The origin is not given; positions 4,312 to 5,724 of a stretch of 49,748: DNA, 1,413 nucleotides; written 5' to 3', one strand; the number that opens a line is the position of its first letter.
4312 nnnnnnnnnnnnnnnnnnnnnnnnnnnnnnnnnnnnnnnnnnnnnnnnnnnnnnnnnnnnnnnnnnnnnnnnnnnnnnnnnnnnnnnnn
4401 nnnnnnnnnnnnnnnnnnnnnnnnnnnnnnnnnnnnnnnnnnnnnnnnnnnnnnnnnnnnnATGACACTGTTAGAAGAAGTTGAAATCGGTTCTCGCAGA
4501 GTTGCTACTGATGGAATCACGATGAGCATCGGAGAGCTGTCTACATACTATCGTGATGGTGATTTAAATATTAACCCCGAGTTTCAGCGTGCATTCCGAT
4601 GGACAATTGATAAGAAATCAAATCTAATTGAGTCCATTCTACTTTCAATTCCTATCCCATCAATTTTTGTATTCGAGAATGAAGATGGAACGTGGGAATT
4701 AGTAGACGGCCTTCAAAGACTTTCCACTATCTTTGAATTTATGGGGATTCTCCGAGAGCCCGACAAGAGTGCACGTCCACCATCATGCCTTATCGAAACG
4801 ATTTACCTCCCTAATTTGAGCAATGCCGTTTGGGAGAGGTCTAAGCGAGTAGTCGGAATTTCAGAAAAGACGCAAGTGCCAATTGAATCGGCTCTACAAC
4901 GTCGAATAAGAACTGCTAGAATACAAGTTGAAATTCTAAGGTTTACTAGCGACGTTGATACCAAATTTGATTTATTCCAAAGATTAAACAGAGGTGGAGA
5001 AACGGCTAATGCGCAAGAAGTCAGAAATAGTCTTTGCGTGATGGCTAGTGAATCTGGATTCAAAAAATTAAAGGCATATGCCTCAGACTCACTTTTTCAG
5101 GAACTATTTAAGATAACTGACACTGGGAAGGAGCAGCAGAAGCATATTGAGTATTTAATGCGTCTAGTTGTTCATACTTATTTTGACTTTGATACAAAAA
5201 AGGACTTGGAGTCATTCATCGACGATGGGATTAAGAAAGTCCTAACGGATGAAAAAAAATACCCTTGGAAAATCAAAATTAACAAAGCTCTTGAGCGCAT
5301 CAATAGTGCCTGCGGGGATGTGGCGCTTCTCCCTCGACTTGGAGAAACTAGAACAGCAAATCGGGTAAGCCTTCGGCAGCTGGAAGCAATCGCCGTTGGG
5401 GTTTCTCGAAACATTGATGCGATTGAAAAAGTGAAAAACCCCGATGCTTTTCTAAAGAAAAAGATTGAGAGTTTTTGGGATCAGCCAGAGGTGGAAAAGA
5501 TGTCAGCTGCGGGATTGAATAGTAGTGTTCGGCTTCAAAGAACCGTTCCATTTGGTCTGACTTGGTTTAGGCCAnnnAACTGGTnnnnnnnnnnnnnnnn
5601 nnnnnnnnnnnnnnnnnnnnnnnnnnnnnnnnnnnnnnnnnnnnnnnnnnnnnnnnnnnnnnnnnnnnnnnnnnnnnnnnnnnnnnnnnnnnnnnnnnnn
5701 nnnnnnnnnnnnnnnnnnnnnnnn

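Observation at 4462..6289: AT-rich two-gene cassette (DUF262 ParB/GmrSD-N-like protein + HEPN R-x4-H protein) inserted directly after lepA: a candidate uncharacterised defence module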

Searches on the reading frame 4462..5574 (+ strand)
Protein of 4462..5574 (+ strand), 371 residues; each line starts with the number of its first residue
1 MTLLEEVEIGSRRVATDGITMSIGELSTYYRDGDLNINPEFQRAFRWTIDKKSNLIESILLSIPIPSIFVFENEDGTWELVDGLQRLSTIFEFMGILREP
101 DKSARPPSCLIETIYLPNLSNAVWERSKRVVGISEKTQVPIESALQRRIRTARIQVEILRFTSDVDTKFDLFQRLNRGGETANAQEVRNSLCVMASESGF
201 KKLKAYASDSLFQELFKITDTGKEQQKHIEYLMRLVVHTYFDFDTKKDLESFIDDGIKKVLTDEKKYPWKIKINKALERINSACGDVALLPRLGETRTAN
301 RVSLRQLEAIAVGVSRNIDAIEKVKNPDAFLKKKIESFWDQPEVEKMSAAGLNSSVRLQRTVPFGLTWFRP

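Call 3: search_protein_families(library=pfam, proteins=[window:4462-5574:+], max_evalue=1)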
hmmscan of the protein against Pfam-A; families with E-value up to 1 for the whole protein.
window:4462-5574:+ (371 aa): 1 family
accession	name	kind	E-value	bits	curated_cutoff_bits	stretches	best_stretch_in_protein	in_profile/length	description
PF03235.19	GmrSD_N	-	7.7e-24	85.4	33.2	1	32-191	10-197/199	GmrSD restriction endonuclease, N-terminal domain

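Call 4: search_protein_families(library=padloc, proteins=[window:4462-5574:+], max_evalue=1)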
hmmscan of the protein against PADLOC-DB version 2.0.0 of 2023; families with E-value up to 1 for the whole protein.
window:4462-5574:+ (371 aa): 10 families
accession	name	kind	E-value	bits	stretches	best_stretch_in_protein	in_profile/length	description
PDLC03877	NsnA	-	3.7e-53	179.2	1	14-359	44-369/385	-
PDLC04027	PD-T4-2_A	-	9.5e-33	111.7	1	24-353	41-345/363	-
PDLC03418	REase_II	-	3.9e-07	27.5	1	32-94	29-91/372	Type II restriction enzyme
PDLC04155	HEC-06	-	2.6e-06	24.2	1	21-99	7-92/562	-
PDLC04157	HEC-06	-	3.3e-05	20.7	2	19-99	7-94/558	-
PDLC04709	PDC-M55C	-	4.4e-05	20.3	1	31-74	25-67/554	-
PDLC04154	HEC-06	-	0.00087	16.1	1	39-90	27-85/569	-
PDLC02701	Orf5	-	0.0024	14.4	1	77-98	79-100/596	Orf5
PDLC04151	HEC-05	-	0.005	13.6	1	39-75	43-79/600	-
PDLC02789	SspE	-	0.0067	13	1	165-236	303-378/749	SspE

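Call 5: search_protein_families(library=ncbifam, proteins=[window:4462-5574:+], max_evalue=1)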
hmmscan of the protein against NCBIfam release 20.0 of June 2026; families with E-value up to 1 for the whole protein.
window:4462-5574:+ (371 aa): 0 families

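Call 7: search_protein_families(library=phrogs, proteins=[window:4462-5574:+], max_evalue=0.1)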
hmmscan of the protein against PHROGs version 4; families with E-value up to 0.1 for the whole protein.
window:4462-5574:+ (371 aa): 6 families
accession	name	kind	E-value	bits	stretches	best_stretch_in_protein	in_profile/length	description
phrog_2598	-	unknown function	2.1e-61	209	1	5-357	16-337/352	-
phrog_1583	-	unknown function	8.8e-19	68.5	1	23-211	23-194/417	-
phrog_26759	-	unknown function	9.1e-12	45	1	20-95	8-85/593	-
phrog_9393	-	unknown function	0.059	14.5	0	244-267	2-25/63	-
phrog_17051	-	unknown function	0.067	13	0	142-197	211-266/584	-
phrog_11656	-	unknown function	0.092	14.1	0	241-293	20-71/78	-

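Call 16: find_homologous_proteins(query=window:4462-5574:+, max_evalue=0.001)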
Query window:4462-5574:+ (371 aa): 6648 proteins with E <= 0.001 among 8000 candidates; the best 120 are listed.
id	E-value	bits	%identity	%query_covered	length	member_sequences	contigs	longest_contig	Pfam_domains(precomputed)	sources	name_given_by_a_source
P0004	2.2e-234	795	95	100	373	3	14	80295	PF03235.20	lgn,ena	-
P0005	2.1e-171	588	70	100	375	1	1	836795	PF03235.20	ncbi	-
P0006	2.5e-165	568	69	100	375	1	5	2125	PF03235.20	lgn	-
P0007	7.9e-138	477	58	100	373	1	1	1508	PF03235.20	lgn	-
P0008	1.8e-137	476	59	100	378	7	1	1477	PF03235.20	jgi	jgi:hypothetical protein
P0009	7.5e-137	474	58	99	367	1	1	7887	PF03235.20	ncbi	ncbi:MAG: DUF262 domain-containing protein [Pseudomonadota bacterium]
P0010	4.4e-134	465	58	99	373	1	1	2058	PF03235.20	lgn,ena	-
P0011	4.9e-134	465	58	99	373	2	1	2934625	PF03235.20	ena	-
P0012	1.1e-133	464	58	99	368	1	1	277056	PF03235.20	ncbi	-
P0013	8.5e-132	457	56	100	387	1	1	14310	PF03235.20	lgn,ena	-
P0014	2.9e-128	446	56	99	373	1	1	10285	PF03235.20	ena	-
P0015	1.0e-126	441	56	99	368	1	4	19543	PF03235.20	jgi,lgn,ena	-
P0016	6.1e-109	382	49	99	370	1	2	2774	PF03235.20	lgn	-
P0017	5.7e-107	376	48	100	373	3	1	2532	PF03235.20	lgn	-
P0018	8.4e-107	375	47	100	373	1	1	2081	PF03235.20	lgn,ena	-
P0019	2.8e-106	373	49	99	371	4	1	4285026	PF03235.20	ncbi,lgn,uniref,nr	ncbi:DUF262 domain-containing protein [Sphingopyxis sp. QXT-31]|uniref:DUF262 domain-containing prot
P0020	1.0e-105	372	48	100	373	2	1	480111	PF03235.20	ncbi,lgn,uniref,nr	ncbi:hypothetical protein FHS72_000776 [Loktanella ponticola]|uniref:GmrSD restriction endonucleases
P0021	1.0e-105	372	50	99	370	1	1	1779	PF03235.20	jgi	jgi:hypothetical protein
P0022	1.1e-105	371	48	100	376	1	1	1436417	PF03235.20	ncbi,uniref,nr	ncbi:DUF262 domain-containing protein [Sneathiella sp. P13V-1]|uniref:DUF262 domain-containing prote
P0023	1.3e-105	371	47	99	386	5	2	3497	PF03235.20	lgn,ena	-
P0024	1.1e-104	368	50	99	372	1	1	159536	PF03235.20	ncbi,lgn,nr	ncbi:DUF262 domain-containing protein [Oxalobacteraceae bacterium]|nr:DUF262 domain-containing prote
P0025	2.5e-104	367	50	99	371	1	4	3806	PF03235.20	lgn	-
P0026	3.2e-104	367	48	99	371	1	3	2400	PF03235.20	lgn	-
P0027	3.4e-104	367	50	99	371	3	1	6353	PF03235.20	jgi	jgi:hypothetical protein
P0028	6.5e-104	366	47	99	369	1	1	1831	PF03235.20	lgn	-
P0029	7.7e-104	365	49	99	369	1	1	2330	PF03235.20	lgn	-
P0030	9.8e-104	365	49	99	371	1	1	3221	PF03235.20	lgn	-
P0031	1.0e-103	365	48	98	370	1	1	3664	PF03235.20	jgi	jgi:Protein of unknown function DUF262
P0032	1.1e-103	365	48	99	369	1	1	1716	PF03235.20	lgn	-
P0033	1.1e-103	365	46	99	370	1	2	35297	PF03235.20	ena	-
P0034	1.2e-103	365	50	99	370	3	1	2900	PF03235.20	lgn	-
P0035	1.6e-103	364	49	99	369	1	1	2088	PF03235.20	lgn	-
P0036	2.2e-103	364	49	99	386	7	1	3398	PF03235.20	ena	-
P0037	2.3e-103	364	49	99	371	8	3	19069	PF03235.20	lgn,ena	-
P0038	3.4e-103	363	49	99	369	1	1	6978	PF03235.20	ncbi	-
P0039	4.3e-103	363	48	99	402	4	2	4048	PF03235.20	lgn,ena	-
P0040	6.4e-103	362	48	99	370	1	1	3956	PF03235.20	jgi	jgi:hypothetical protein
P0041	6.7e-103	362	47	99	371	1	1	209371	PF03235.20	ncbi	-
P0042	7.8e-103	362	48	99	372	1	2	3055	PF03235.20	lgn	-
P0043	8.0e-103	362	48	99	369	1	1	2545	PF03235.20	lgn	-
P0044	8.9e-103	362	49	99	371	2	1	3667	PF03235.20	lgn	-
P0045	9.5e-103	362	47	100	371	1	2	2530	PF03235.20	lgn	-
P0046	1.1e-102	362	47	100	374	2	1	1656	PF03235.20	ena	-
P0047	1.1e-102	362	49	98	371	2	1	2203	PF03235.20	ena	-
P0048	1.2e-102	361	48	99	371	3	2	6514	PF03235.20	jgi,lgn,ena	-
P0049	1.7e-102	361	48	99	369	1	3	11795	PF03235.20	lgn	-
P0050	1.9e-102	361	48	100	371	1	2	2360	PF03235.20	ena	-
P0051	2.1e-102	361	48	99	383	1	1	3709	PF03235.20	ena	-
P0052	2.1e-102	361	46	99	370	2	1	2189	PF03235.20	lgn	-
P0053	2.2e-102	361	47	99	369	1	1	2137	PF03235.20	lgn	-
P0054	2.8e-102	360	47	100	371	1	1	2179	PF03235.20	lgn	-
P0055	3.2e-102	360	48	99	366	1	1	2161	PF03235.20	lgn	-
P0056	3.8e-102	360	48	99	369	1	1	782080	PF03235.20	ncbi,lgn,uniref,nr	ncbi:hypothetical protein SH203_00502 [Brevundimonas sp. SH203]|uniref:DUF262 domain-containing prot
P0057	4.4e-102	360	49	99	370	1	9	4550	PF03235.20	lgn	-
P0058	5.8e-102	359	47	99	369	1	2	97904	PF03235.20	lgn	-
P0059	6.3e-102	359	48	99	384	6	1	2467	PF03235.20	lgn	-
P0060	7.9e-102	359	47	99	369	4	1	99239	PF03235.20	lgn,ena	-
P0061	8.0e-102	359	49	99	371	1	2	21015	PF03235.20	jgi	jgi:hypothetical protein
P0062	8.5e-102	359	48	99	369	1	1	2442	PF03235.20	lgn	-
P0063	1.1e-101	358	47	99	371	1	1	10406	PF03235.20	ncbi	-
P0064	1.2e-101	358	47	99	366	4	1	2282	PF03235.20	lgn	-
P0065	1.2e-101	358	48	99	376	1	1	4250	PF03235.20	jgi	jgi:hypothetical protein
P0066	1.4e-101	358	47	99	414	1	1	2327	PF03235.20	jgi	-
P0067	2.0e-101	357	48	99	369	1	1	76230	PF03235.20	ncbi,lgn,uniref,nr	ncbi:DUF262 domain-containing protein [Aestuariivita sp.]|uniref:DUF262 domain-containing protein n=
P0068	2.1e-101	357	48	99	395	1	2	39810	PF03235.20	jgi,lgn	jgi:hypothetical protein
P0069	2.1e-101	357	47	99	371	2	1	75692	PF03235.20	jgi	-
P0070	2.2e-101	357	47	99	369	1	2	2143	PF03235.20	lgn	-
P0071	2.5e-101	357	49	99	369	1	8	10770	PF03235.20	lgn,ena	-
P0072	2.7e-101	357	47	100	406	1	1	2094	PF03235.20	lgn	-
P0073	3.2e-101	357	47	99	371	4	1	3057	PF03235.20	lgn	-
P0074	3.6e-101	357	46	99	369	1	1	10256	PF03235.20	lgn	-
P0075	3.8e-101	357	48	99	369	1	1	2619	PF03235.20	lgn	-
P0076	4.2e-101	356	48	99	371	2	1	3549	PF03235.20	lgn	-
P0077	4.3e-101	356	46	99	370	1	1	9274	PF03235.20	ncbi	-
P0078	4.3e-101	356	46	99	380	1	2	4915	PF03235.20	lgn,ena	-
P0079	4.4e-101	356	48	100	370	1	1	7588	PF03235.20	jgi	jgi:hypothetical protein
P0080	4.6e-101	356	47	99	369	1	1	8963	PF03235.20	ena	-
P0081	4.6e-101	356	48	99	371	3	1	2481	PF03235.20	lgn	-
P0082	4.8e-101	356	48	99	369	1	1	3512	PF03235.20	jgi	jgi:hypothetical protein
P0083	5.7e-101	356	47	99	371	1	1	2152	PF03235.20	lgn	-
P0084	6.1e-101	356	48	99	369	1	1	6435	PF03235.20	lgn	-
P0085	6.5e-101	356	48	99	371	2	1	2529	PF03235.20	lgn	-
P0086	6.5e-101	356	47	99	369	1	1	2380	PF03235.20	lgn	-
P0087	6.9e-101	356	47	99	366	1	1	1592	PF03235.20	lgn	-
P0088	7.1e-101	356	46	99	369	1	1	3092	PF03235.20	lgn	-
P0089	8.4e-101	355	47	99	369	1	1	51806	PF03235.20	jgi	jgi:hypothetical protein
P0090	1.0e-100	355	47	99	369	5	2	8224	PF03235.20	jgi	-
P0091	1.1e-100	355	47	99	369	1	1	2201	PF03235.20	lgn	-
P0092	1.2e-100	355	48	99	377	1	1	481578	PF03235.20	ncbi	ncbi:DUF262 domain-containing protein [Rhodovulum sp. YNF3179]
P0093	1.2e-100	355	47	99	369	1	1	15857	PF03235.20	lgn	-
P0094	1.3e-100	355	48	99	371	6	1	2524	PF03235.20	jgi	jgi:hypothetical protein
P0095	1.3e-100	355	46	99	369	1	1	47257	PF03235.20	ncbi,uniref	ncbi:MAG: DUF262 domain-containing protein [Asticcacaulis sp.]|uniref:DUF262 domain-containing prote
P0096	1.3e-100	355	48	99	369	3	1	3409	PF03235.20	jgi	jgi:hypothetical protein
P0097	1.4e-100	355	48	99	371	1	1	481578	PF03235.20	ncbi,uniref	ncbi:DUF262 domain-containing protein [Rhodovulum sp. YNF3179]|uniref:DUF262 domain-containing prote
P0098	1.6e-100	355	49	99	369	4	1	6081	PF03235.20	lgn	-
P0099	1.6e-100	354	48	99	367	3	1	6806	PF03235.20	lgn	-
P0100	1.8e-100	354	48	99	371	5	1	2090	PF03235.20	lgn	-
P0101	1.8e-100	354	47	99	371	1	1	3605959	PF03235.20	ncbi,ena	-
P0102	2.0e-100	354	48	99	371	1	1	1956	PF03235.20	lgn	-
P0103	2.1e-100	354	49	99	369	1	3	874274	PF03235.20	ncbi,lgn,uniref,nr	ncbi:DUF262 domain-containing protein [Tateyamaria sp. ANG-S1]|uniref:DUF262 domain-containing prote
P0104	2.2e-100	354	47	99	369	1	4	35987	PF03235.20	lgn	-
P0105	2.3e-100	354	46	100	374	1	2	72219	PF03235.20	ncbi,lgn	-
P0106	2.5e-100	354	48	99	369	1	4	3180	PF03235.20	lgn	-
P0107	2.7e-100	354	47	99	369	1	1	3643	PF03235.20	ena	-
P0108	2.9e-100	354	48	99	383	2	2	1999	PF03235.20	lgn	-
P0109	3.0e-100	354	49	99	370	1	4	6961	PF03235.20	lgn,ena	-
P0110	3.2e-100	353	47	99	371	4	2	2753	PF03235.20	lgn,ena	-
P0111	3.3e-100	353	47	99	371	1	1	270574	PF03235.20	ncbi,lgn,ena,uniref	ncbi:DUF262 domain-containing protein [Herbaspirillum seropedicae]|uniref:DUF262 domain-containing p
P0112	3.6e-100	353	49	99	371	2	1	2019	PF03235.20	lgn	-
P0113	3.7e-100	353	47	99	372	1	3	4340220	PF03235.20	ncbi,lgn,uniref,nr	ncbi:DUF262 domain-containing protein [Thalassospira sp. A40-3]|uniref:DUF262 domain-containing prot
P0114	3.8e-100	353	48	99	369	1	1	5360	PF03235.20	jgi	jgi:hypothetical protein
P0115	3.9e-100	353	48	99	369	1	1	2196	PF03235.20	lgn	-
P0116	4.0e-100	353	46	99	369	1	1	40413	PF03235.20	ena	-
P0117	4.0e-100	353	48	99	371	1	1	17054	PF03235.20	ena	-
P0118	4.1e-100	353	47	99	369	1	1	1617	PF03235.20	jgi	jgi:hypothetical protein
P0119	4.8e-100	353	48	99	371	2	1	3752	PF03235.20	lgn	-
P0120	5.0e-100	353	49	99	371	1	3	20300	PF03235.20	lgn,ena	-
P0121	5.8e-100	353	48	99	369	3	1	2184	PF03235.20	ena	-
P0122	6.1e-100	353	47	99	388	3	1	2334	PF03235.20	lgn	-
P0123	6.2e-100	353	47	99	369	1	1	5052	PF03235.20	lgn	-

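Call 17: find_encoding_contigs(protein=P0004, flank=6000, max_places=8)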
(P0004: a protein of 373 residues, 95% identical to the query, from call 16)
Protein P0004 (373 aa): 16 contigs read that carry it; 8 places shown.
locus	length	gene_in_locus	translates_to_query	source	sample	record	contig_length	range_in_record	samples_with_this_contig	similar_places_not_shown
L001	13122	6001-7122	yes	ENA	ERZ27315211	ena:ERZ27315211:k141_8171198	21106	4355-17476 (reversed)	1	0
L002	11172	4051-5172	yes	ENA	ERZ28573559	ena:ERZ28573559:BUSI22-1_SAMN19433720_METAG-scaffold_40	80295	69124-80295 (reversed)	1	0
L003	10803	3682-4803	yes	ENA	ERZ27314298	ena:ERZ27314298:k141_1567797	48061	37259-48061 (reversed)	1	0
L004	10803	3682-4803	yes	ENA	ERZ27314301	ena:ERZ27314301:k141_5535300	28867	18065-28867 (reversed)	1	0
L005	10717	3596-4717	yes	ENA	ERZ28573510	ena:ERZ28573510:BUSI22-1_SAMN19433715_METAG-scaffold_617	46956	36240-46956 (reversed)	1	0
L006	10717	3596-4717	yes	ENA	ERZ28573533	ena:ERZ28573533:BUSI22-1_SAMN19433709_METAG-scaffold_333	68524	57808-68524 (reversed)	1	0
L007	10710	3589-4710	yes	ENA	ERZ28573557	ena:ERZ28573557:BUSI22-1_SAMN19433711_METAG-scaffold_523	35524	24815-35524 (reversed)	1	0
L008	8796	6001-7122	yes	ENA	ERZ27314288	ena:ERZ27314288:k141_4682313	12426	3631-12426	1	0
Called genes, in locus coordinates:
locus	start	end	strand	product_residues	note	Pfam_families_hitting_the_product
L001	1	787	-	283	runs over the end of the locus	-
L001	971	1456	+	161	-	PF04314:LpqE-like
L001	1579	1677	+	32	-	-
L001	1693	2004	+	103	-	-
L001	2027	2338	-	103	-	-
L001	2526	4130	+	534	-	-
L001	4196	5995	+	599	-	PF00009:GTP_EFTU, PF03144:GTP_EFTU_D2, PF14492:EFG_III (faint), PF00679:EFG_C, PF06421:LepA_C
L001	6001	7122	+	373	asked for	PF03235:GmrSD_N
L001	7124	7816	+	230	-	PF18735:HEPN_RiboL-PSP, PF18737:HEPN_MAE_28990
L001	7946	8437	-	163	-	-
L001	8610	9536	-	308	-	PF02729:OTCace_N, PF00185:OTCace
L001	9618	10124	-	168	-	PF13523:Acetyltransf_8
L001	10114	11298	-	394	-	PF00202:Aminotran_3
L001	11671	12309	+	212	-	PF07750:GcrA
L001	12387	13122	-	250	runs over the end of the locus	-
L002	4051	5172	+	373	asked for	PF03235:GmrSD_N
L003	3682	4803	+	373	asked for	PF03235:GmrSD_N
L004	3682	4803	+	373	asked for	PF03235:GmrSD_N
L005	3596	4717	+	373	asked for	PF03235:GmrSD_N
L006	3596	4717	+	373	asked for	PF03235:GmrSD_N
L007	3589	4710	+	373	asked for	PF03235:GmrSD_N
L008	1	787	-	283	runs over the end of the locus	-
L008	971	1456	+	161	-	PF04314:LpqE-like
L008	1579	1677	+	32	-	-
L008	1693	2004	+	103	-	-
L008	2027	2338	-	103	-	-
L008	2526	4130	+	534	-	-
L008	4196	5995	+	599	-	PF00009:GTP_EFTU, PF03144:GTP_EFTU_D2, PF14492:EFG_III (faint), PF00679:EFG_C, PF06421:LepA_C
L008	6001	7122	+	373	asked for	PF03235:GmrSD_N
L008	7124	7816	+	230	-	PF18735:HEPN_RiboL-PSP, PF18737:HEPN_MAE_28990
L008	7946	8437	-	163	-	-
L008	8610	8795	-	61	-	?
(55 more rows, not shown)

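Call 18: find_encoding_contigs(protein=P0005, flank=6000, max_places=4)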
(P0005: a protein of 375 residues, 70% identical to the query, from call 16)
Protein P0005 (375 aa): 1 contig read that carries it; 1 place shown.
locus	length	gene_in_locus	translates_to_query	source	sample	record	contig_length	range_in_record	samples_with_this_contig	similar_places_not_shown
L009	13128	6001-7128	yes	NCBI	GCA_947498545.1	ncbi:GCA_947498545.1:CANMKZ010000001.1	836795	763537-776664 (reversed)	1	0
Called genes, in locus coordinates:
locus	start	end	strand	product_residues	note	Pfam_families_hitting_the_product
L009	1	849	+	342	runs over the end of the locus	PF03308:MeaB, PF02492:cobW (faint)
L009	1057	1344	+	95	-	PF00830:Ribosomal_L28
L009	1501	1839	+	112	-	-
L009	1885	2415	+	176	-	PF04314:LpqE-like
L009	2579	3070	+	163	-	PF01451:LMWPc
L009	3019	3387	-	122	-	-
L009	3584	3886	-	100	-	-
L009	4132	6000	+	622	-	PF00009:GTP_EFTU, PF03144:GTP_EFTU_D2, PF14492:EFG_III (weak), PF00679:EFG_C, PF06421:LepA_C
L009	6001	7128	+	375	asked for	PF03235:GmrSD_N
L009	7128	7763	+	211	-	PF18735:HEPN_RiboL-PSP, PF18737:HEPN_MAE_28990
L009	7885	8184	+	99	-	-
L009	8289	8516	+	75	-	-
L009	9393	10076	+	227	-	-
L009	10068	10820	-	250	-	PF00561:Abhydrolase_1, PF00975:Thioesterase, PF07819:PGAP1 (faint), PF12146:Hydrolase_4, PF12697:Abhydrolase_6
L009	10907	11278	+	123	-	-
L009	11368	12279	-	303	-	PF02678:Pirin, PF05726:Pirin_C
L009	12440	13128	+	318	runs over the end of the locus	PF03446:NAD_binding_2, PF03807:F420_oxidored (weak), PF14833:NAD_binding_11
